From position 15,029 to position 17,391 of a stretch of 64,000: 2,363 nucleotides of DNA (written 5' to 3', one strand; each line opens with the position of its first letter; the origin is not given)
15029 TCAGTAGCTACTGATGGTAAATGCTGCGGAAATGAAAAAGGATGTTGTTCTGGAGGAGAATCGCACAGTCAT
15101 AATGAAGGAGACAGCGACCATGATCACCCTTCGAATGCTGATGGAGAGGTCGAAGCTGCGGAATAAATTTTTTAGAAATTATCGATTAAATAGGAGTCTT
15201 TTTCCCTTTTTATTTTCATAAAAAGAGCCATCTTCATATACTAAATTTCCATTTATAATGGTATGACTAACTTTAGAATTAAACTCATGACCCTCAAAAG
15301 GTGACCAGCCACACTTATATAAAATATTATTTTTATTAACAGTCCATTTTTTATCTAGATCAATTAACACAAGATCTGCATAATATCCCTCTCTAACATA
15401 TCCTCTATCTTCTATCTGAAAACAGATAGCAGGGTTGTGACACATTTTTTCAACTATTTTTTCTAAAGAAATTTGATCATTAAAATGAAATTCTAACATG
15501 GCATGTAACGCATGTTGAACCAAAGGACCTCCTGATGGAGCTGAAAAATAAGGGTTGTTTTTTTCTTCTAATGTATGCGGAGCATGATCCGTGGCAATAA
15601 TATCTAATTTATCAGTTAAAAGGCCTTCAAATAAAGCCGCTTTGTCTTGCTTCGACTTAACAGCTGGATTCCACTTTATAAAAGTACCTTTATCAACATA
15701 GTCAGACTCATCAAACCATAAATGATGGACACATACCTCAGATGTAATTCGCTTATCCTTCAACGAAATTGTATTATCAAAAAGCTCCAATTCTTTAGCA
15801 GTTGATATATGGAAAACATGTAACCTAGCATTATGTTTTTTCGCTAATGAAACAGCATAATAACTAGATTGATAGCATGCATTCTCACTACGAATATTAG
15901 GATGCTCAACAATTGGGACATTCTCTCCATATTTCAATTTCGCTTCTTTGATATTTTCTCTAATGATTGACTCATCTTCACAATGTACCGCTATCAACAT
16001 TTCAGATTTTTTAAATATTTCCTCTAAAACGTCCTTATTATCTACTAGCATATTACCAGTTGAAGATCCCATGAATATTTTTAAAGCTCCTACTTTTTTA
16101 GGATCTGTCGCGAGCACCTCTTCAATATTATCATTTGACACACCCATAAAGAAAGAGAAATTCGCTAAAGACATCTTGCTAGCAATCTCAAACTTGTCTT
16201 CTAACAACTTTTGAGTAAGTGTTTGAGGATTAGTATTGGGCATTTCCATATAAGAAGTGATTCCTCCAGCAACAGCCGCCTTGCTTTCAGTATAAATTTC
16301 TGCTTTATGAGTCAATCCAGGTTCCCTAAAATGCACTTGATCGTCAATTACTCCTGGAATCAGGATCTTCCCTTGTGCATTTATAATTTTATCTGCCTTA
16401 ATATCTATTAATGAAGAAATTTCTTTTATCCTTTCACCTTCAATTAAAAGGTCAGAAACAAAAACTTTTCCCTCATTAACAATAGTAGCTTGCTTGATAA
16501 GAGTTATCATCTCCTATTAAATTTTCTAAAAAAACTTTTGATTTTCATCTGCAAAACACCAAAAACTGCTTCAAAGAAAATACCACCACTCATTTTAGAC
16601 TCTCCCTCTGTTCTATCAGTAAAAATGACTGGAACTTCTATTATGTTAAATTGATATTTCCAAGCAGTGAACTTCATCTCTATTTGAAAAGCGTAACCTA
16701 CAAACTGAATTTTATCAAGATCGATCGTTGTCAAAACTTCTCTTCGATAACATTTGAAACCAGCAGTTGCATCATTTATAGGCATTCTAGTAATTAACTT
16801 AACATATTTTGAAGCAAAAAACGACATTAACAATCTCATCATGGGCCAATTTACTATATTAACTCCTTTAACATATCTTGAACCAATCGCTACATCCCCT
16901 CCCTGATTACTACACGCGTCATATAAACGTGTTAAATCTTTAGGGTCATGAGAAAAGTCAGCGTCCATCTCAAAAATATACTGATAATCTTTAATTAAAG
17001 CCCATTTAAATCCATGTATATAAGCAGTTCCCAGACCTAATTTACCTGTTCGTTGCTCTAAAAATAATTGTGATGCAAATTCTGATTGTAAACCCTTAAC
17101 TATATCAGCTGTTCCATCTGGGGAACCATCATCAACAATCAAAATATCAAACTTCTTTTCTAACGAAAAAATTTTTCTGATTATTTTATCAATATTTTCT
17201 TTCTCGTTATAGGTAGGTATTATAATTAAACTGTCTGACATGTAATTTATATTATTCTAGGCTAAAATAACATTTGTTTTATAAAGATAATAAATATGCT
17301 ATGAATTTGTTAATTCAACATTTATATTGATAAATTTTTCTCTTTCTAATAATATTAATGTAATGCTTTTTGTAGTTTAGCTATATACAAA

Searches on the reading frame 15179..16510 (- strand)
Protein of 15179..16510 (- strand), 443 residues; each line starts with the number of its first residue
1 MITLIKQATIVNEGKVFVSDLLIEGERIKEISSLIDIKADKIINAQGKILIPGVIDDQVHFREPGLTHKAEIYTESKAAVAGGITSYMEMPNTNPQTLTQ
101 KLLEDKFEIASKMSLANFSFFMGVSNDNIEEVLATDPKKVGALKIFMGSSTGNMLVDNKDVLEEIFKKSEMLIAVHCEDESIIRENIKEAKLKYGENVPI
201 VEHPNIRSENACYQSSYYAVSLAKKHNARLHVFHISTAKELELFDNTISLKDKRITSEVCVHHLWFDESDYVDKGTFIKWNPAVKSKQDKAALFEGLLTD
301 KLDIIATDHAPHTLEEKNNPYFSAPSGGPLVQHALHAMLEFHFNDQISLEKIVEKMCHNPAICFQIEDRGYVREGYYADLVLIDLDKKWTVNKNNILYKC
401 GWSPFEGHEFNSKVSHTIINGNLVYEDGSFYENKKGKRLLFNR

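Call 12: search_protein_families(library=pfam, proteins=[window:15179-16510:-])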
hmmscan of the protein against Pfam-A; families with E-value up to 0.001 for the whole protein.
window:15179-16510:- (443 aa): 2 families
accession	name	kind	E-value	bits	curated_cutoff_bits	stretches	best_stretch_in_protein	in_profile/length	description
PF01979.26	Amidohydro_1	-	7.8e-22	78.4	25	1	49-424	1-345/345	Amidohydrolase family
PF07969.17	Amidohydro_3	-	1.4e-07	31.8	29.7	1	345-425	405-472/472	Amidohydrolase family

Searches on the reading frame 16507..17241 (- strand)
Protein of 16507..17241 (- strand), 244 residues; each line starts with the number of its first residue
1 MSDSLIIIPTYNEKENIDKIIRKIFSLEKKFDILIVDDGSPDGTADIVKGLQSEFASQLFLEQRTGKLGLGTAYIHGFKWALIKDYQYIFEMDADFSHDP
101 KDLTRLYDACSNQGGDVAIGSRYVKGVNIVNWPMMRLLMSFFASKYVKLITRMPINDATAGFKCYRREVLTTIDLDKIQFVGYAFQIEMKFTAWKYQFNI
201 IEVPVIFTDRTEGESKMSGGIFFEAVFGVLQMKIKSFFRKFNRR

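Call 12: search_protein_families(library=pfam, proteins=[window:16507-17241:-])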
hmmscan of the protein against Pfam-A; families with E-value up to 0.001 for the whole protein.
window:16507-17241:- (244 aa): 2 families
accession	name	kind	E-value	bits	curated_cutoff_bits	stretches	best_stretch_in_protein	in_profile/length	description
PF00535.33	Glycos_transf_2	-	1.6e-29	103.5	23.3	1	6-170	2-164/168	Glycosyl transferase family 2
PF10111.15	Glyco_tranf_2_2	-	6.5e-05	23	27.3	1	6-95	2-91/276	Glycosyltransferase like family 2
